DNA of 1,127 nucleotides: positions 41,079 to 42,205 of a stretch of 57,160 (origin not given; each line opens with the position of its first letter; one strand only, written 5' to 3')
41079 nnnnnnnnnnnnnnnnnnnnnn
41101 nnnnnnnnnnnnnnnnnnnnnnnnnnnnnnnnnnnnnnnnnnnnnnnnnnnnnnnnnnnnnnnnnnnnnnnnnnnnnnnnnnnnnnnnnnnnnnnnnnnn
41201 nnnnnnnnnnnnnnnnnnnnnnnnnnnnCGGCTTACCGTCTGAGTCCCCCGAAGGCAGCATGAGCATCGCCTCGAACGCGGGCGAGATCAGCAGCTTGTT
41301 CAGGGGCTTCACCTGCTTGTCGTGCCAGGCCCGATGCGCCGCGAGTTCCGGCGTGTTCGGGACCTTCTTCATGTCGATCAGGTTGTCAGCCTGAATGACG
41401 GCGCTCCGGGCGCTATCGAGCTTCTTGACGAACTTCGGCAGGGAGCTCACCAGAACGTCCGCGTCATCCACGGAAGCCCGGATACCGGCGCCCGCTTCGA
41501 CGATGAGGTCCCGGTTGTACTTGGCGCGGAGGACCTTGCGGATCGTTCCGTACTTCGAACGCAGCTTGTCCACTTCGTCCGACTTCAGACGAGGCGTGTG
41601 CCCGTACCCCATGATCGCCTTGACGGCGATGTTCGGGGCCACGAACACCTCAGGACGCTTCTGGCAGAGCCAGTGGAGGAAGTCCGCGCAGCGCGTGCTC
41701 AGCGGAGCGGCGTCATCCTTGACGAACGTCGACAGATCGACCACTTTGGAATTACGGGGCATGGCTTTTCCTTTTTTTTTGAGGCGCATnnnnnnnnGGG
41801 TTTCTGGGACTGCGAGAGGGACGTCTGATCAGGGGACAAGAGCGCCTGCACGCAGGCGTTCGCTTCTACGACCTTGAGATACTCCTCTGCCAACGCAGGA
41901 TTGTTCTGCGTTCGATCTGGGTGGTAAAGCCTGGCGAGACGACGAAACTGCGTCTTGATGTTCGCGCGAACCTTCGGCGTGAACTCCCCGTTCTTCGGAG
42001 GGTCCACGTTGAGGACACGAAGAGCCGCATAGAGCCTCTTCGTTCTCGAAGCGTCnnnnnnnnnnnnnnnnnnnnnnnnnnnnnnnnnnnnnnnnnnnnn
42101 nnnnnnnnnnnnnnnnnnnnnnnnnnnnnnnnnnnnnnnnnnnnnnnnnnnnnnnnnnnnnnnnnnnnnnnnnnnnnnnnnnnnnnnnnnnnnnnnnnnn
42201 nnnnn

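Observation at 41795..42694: Phage-encoded J-domain protein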

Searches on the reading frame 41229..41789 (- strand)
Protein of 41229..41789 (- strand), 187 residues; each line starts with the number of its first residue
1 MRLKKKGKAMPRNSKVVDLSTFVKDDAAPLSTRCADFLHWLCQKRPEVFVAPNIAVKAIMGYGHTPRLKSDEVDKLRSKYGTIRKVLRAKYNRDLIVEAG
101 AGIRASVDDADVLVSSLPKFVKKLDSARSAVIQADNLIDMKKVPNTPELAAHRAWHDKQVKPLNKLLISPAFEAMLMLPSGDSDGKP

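Call 14: search_protein_families(library=phrogs, proteins=[window:41229-41789:-], max_evalue=0.01)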
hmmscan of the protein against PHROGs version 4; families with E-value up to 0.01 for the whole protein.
window:41229-41789:- (187 aa): 0 families

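Call 15: search_protein_families(library=pfam, proteins=[window:41229-41789:-], max_evalue=0.01)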
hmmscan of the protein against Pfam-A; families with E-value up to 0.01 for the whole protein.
window:41229-41789:- (187 aa): 0 families

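Call 70: find_homologous_proteins(query=A8, max_evalue=0.001)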
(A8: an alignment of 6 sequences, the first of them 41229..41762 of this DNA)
Query A8 (6 sequences) (178 aa, profile of the alignment): 21 proteins with E <= 0.001 among 3064 candidates.
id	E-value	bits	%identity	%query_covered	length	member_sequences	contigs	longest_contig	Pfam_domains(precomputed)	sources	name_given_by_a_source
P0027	2.9e-92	325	100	100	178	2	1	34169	-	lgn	-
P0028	2.0e-89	316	89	98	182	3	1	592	-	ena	-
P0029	6.2e-84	298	71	96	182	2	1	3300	-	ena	-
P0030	1.1e-80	287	80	98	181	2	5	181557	-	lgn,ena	-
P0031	1.1e-79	284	73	100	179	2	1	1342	-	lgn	-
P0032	1.9e-79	283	34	98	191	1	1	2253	-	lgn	-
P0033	4.9e-71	256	55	92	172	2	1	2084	-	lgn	-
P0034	1.7e-68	248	65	97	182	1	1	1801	-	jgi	jgi:hypothetical protein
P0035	1.0e-61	226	35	91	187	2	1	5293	-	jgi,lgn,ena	-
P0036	2.6e-61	224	34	95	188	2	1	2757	-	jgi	-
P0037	4.3e-61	224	53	98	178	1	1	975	-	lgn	-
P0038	2.0e-59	218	36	94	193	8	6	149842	-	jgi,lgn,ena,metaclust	jgi:hypothetical protein|metaclust:\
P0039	3.6e-53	198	38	86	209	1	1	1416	-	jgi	jgi:hypothetical protein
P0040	1.3e-51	193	37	88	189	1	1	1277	-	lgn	-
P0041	7.8e-51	190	33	86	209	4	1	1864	-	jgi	jgi:hypothetical protein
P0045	1.8e-41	160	41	85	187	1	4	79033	-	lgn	-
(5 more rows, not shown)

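Call 71: search_solved_structures(query=A8, max_evalue=10, show_alignments=2)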
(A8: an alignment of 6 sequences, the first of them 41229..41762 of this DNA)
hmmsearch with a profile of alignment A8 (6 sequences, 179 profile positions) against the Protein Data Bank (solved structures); distinct sequences matched with E-value up to 10: 6.
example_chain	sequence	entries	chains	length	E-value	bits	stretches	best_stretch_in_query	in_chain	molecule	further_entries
2dcl_A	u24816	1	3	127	0.4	13.4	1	35-87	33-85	Hypothetical UPF0166 protein PH1503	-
6cum_A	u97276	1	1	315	0.41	13.4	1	84-160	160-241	LAO/AO transport system ATPase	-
5zuv_A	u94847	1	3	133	0.67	12.7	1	66-134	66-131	Spike glycoprotein,Spike glycoprotein,inhibitor EK1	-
7wxz_A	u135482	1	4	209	0.96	12.2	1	64-136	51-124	Spike protein S2'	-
4qs5_A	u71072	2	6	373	1.4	11.6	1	15-44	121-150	Ligw2 Decarboxylase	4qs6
4inf_A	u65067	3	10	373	1.4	11.6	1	15-44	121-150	METAL-DEPENDENT HYDROLASE | 5-Carboxyvanillate Decarboxylase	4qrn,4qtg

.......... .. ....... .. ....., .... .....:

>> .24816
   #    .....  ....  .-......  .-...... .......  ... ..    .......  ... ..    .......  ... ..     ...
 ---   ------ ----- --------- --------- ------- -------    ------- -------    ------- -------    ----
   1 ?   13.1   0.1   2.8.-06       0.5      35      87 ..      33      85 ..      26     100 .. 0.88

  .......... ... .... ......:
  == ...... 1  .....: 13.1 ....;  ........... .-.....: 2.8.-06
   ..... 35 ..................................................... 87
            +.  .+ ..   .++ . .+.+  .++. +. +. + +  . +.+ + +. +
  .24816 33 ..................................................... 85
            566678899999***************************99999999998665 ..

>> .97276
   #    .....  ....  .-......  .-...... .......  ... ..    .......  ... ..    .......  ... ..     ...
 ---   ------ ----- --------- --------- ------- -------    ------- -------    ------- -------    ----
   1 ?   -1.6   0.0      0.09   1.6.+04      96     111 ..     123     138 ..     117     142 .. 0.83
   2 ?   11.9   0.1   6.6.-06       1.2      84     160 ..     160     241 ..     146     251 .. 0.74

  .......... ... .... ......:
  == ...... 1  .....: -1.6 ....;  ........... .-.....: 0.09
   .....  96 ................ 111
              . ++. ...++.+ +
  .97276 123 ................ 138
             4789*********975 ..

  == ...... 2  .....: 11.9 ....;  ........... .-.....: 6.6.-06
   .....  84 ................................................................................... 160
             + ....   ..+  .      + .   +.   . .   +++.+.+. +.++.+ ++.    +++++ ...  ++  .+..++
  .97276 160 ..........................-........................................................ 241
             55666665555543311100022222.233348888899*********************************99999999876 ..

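Call 72: find_encoding_contigs(protein=P0038, flank=10000, max_places=2)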
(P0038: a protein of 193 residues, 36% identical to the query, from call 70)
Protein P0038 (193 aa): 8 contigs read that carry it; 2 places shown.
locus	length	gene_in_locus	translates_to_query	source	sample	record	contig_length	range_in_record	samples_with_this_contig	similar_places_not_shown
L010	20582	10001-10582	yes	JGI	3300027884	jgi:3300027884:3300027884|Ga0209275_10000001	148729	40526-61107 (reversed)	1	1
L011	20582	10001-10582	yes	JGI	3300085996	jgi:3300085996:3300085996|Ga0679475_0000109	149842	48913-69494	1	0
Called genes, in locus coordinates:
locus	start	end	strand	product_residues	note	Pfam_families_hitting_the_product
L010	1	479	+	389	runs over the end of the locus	PF20030:bpMoxR, PF13191:AAA_16 (faint), PF07728:AAA_5, PF17868:AAA_lid_8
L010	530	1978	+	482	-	PF05762:VWA_CoxE (weak), PF13519:VWA_2 (weak)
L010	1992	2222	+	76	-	-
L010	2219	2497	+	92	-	-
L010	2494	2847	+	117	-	-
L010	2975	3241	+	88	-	-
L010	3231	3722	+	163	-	-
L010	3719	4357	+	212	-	-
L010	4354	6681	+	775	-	-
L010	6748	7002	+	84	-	-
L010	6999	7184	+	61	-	-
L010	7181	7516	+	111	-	-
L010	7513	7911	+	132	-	-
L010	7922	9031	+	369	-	-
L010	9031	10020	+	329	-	-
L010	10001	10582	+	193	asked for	-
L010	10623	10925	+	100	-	PF02954:HTH_8 (weak)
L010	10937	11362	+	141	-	-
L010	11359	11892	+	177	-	-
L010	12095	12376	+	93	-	-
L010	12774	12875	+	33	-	-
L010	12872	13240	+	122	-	-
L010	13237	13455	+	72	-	PF06689:zf-C4_ClpX (weak)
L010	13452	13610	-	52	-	-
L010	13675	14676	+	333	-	PF00589:Phage_integrase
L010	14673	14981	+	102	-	-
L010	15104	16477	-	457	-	-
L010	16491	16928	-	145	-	-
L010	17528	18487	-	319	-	-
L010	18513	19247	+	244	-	-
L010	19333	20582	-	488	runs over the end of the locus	-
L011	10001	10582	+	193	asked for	-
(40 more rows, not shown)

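Call 73: find_encoding_contigs(protein=P0045, flank=10000, max_places=2)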
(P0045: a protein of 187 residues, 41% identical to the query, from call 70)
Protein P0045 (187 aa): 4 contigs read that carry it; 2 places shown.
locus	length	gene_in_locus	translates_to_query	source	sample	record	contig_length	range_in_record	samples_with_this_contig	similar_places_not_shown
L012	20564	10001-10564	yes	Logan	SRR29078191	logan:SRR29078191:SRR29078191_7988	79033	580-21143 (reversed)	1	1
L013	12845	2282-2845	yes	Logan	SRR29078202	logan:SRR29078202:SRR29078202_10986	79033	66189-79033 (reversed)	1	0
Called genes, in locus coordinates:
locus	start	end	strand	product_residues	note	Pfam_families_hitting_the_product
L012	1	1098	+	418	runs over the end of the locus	-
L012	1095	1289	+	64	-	-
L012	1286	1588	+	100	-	-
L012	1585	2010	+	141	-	-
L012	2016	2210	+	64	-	-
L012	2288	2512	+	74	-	-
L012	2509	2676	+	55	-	-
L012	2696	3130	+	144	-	-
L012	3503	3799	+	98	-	-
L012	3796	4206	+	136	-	-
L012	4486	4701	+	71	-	-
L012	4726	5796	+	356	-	PF00004:AAA (weak), PF07726:AAA_3, PF07728:AAA_5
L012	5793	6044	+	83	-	-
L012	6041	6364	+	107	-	PF18909:dGTP_diPhyd_N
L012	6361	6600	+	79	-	-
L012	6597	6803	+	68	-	-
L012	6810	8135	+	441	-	PF13203:DUF2201_N, PF09967:DUF2201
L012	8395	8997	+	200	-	-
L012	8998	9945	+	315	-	-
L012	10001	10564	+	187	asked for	-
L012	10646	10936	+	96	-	PF13098:Thioredoxin_2 (weak)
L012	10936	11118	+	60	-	-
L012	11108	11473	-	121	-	-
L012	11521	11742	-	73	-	-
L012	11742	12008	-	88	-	-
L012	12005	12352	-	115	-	-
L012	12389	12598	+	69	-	-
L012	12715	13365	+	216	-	-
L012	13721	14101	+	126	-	-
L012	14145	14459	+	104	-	-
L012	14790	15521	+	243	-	PF25283:DUF7873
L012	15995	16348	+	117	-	-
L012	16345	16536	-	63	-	PF07564:DUF1542 (weak)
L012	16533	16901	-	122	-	-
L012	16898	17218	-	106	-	-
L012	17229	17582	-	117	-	-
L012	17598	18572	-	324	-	-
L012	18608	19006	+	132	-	PF00072:Response_reg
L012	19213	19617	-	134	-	-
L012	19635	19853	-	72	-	-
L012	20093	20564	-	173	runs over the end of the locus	-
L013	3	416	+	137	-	?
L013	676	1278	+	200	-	-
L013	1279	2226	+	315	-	-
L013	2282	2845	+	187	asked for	-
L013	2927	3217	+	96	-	PF13098:Thioredoxin_2 (weak)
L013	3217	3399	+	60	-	-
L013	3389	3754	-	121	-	-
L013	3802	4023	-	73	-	-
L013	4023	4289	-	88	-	-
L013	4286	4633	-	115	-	-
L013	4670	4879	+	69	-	-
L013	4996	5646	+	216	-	-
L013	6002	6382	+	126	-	-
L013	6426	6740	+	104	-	-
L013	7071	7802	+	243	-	PF25283:DUF7873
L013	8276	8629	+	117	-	-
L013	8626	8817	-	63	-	PF07564:DUF1542 (weak)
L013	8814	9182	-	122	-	-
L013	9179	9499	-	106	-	-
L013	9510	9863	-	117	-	-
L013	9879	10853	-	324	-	-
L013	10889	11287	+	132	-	PF00072:Response_reg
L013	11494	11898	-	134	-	-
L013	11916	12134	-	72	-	-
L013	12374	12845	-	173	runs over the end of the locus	-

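Call 90: search_protein_families(library=phrogs, proteins=[L010:7922-9028:+, L012:8395-8994:+, P0038, L010:4354-6678:+, L010:3719-4354:+, L010:10937-11359:+, L010:11359-11889:+, L012:12715-13362:+, L012:14790-15518:+, L010:9031-10017:+], max_evalue=0.01)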
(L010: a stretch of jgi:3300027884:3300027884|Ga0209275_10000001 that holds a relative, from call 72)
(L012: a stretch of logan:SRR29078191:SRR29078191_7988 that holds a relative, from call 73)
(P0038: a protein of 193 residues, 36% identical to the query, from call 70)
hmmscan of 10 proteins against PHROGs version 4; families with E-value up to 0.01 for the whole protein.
L010:7922-9028:+ (369 aa): 0 families

L012:8395-8994:+ (200 aa): 0 families

P0038 (193 aa): 0 families

L010:4354-6678:+ (775 aa): 0 families

L010:3719-4354:+ (212 aa): 0 families

L010:10937-11359:+ (141 aa): 0 families

L010:11359-11889:+ (177 aa): 0 families

L012:12715-13362:+ (216 aa): 0 families

L012:14790-15518:+ (243 aa): 1 family
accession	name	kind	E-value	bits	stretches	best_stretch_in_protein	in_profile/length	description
phrog_4862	-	unknown function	0.0033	18.5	0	23-71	19-63/177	-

L010:9031-10017:+ (329 aa): 2 families
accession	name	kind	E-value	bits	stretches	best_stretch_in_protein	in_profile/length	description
phrog_14336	-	unknown function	0.00016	22.1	1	270-324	20-77/363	-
phrog_15863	-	unknown function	0.0044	17.4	1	270-324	158-212/312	-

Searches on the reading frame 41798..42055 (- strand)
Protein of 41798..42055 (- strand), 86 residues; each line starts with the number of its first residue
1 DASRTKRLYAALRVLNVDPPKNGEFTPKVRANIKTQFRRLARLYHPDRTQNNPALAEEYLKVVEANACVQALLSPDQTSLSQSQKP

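Call 97: search_solved_structures(query=A10, max_evalue=0.001, show_alignments=2)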
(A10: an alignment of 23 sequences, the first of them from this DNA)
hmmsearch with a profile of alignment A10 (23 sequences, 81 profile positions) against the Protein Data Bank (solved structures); distinct sequences matched with E-value up to 0.001: 50.
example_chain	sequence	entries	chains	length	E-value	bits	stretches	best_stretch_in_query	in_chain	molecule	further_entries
1bqz_A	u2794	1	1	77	5.5e-11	45.4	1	24-72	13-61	DNAJ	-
2ctr_A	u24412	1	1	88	7.2e-11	45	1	25-75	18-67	DnaJ homolog subfamily B member 9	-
4j7z_A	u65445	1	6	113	8.6e-11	44.7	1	28-68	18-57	Chaperone protein DnaJ 2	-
9dyv_A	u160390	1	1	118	9.2e-11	44.6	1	28-68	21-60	Chaperone protein DnaJ 2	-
1bq0_A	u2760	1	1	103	9.9e-11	44.5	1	24-71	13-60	DNAJ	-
1xbl_A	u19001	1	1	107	1.1e-10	44.4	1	24-71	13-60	DNAJ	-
5nro_B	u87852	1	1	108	1.1e-10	44.4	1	24-71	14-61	Chaperone protein DnaJ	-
2kqx_A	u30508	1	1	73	1.3e-10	44.2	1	27-69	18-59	Curved DNA-binding protein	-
3ucs_C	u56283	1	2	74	1.3e-10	44.1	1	27-69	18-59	Curved DNA-binding protein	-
6psi_A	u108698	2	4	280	3.1e-10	43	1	28-68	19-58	Chaperone protein DnaJ 2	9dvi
2n04_A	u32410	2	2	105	1.1e-09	41.1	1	28-70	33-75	DnaJ homolog subfamily C member 5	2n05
4j80_A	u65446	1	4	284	1.4e-09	40.8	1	28-67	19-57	Chaperone protein DnaJ 2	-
2ctw_A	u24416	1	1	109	1.4e-09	40.8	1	28-70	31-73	DnaJ homolog subfamily C member 5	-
6iws_A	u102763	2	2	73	9.5e-09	38.2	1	27-74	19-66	DnaJ homolog subfamily A member 3, mitochondrial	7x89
2dn9_A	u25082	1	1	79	1.2e-08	37.9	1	27-74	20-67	DnaJ homolog subfamily A member 3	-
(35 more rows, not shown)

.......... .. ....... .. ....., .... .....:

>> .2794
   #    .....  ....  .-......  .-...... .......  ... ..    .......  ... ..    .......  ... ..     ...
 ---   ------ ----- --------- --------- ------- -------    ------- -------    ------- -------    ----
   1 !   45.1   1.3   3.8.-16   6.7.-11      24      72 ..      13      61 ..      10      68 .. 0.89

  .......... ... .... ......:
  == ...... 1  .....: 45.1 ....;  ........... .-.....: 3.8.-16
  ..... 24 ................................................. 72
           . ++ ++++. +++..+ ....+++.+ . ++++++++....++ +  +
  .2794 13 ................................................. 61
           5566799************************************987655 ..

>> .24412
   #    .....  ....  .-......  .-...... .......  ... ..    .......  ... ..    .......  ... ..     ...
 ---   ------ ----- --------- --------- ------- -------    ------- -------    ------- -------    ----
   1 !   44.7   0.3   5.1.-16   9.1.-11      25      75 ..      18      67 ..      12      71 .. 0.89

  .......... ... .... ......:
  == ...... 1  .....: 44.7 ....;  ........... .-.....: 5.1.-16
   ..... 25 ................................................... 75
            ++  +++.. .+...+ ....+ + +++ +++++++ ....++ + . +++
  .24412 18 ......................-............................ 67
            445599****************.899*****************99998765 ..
